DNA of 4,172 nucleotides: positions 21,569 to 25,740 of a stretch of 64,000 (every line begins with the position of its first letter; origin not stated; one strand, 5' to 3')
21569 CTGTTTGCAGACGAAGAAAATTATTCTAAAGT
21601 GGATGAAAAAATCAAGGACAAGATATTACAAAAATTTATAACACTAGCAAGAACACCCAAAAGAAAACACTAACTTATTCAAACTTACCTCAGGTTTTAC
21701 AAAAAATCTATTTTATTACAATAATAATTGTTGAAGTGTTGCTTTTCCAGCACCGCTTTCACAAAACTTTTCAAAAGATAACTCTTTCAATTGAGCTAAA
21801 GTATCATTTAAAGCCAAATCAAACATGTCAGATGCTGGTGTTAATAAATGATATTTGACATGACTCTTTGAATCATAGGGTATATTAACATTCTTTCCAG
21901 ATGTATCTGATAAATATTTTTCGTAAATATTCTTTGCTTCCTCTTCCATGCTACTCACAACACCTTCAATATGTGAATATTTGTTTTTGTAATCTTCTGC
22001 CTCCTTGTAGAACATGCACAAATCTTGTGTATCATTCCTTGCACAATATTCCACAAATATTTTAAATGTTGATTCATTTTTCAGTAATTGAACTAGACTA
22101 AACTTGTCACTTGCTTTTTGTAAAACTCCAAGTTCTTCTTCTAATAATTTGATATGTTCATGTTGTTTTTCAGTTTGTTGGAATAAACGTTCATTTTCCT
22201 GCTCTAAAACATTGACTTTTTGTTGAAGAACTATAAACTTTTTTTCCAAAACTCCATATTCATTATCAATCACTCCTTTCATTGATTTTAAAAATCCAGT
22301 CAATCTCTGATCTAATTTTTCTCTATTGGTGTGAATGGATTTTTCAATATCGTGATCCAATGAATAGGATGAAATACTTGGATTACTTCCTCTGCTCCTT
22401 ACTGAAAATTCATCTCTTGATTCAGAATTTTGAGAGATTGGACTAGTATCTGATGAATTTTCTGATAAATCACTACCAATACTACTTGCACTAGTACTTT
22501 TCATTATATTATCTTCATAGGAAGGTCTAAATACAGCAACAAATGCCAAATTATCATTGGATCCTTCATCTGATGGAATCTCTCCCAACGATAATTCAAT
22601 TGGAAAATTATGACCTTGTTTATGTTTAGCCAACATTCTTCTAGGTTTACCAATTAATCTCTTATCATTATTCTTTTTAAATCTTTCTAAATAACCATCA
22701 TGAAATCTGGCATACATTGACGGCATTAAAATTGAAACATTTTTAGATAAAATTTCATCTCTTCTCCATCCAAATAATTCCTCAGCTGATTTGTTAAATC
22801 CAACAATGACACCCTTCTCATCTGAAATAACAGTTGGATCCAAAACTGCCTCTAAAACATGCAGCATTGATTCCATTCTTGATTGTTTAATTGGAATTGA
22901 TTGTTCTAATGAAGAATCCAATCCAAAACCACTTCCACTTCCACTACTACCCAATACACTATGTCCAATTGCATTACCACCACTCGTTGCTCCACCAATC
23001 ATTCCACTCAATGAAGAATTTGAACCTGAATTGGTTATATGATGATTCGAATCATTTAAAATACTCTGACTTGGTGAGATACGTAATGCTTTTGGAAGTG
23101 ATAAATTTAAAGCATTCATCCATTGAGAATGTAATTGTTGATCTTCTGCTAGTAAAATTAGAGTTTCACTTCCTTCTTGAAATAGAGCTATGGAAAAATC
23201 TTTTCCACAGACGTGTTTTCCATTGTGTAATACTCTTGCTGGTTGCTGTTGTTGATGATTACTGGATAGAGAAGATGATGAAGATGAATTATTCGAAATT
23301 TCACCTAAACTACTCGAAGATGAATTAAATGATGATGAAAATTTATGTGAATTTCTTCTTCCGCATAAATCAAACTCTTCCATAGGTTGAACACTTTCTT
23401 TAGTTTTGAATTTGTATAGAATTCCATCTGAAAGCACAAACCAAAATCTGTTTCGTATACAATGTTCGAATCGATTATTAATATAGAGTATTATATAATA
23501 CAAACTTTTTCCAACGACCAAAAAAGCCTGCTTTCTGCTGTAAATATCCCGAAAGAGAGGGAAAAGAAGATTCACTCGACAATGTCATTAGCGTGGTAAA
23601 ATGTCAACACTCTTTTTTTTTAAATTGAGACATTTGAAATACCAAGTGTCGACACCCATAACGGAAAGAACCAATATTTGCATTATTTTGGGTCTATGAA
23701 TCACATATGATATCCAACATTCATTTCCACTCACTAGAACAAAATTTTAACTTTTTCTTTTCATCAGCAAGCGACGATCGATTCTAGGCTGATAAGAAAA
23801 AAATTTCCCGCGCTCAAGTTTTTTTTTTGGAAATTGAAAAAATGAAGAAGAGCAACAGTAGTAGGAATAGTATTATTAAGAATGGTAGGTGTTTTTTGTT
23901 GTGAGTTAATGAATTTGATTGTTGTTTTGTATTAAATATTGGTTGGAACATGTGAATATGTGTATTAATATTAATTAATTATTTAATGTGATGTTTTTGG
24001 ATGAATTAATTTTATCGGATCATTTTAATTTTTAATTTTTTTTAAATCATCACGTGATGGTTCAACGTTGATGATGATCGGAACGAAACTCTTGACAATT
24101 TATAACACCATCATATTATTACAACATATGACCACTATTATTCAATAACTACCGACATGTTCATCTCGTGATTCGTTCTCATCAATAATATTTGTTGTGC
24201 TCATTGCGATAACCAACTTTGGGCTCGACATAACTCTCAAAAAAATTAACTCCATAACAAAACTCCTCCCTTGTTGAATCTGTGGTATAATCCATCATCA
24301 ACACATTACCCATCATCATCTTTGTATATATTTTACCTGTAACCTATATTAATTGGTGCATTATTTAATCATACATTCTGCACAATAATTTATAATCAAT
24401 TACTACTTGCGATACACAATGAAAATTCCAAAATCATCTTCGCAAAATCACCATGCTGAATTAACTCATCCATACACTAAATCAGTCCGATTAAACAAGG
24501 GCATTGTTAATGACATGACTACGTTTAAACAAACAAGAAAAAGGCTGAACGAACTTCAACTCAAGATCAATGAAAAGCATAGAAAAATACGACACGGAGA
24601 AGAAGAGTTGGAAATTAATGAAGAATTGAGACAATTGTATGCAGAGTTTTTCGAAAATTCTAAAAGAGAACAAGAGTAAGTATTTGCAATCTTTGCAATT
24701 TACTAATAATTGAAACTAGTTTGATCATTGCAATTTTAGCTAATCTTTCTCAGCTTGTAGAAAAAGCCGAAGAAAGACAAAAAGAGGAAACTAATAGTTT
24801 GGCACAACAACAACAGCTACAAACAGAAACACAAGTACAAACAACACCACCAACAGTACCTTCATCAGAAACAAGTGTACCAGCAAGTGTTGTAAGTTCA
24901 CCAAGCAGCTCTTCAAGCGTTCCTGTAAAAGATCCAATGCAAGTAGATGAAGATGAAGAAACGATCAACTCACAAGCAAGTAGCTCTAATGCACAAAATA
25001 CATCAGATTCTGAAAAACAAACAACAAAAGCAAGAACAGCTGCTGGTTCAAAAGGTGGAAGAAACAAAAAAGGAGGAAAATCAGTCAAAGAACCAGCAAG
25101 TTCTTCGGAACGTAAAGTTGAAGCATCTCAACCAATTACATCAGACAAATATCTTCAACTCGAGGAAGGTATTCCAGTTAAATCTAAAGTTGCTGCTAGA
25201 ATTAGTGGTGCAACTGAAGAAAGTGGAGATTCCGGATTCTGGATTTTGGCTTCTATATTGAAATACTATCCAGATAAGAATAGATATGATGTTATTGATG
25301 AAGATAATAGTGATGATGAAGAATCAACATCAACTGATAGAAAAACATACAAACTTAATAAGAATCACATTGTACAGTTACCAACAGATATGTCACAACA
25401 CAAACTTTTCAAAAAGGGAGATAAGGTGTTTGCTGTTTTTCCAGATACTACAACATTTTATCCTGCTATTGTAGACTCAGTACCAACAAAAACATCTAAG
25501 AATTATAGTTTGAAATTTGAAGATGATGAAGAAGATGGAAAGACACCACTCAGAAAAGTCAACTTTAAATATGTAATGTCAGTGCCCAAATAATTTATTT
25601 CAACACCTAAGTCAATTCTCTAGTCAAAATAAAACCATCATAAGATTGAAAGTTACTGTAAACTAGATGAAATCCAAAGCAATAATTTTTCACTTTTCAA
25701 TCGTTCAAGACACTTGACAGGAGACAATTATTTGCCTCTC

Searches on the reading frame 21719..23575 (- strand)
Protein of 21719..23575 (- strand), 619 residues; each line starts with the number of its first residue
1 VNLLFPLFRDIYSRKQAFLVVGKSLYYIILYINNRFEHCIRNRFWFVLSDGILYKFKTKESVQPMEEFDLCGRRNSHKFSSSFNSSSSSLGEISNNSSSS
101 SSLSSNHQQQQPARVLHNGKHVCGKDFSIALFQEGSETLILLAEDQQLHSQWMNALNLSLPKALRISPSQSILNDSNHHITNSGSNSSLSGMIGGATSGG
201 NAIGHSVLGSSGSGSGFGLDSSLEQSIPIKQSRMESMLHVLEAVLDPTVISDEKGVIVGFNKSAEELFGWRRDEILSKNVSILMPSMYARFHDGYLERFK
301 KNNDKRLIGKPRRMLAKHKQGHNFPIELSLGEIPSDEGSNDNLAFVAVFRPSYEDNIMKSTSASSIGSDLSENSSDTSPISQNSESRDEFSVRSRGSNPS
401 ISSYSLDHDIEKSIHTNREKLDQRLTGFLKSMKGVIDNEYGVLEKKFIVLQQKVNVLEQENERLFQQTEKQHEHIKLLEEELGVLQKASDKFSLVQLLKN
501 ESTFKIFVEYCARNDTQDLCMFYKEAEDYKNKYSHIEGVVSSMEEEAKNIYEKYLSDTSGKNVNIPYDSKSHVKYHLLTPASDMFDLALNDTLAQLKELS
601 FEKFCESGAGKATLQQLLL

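Call 71: search_protein_families(library=pfam, proteins=[window:21719-23575:-], max_evalue=0.001)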
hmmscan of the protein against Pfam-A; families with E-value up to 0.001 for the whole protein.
window:21719-23575:- (619 aa): 4 families
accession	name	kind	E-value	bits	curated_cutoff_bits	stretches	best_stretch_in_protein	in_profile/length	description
PF00615.24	RGS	-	1.4e-16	61.4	23.9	1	494-607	2-111/117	Regulator of G protein signaling domain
PF00989.32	PAS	-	3.9e-11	43.4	22.6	1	239-305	5-72/113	PAS fold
PF13426.13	PAS_9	-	2e-07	31.6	27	1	246-349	2-98/103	PAS domain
PF13188.13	PAS_8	-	0.00066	19.9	21.8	0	240-292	6-55/65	PAS domain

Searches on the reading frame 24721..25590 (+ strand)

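Call 71: search_protein_families(library=pfam, proteins=[window:24721-25590:+], max_evalue=0.001)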
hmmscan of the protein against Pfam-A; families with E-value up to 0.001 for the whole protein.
window:24721-25590:+ (290 aa): 3 families
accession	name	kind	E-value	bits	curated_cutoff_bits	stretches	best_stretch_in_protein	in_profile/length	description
PF07039.17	SGF29_Tudor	-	2.4e-34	118.6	23.8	1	155-289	3-132/132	SGF29 tudor-like domain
PF18115.7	Tudor_3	-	1.6e-06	28.3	25.8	1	234-271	3-41/52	DNA repair protein Crb2 Tudor domain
PF15057.12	DUF4537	-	7.5e-05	23.2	27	1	172-272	12-98/120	Domain of unknown function (DUF4537)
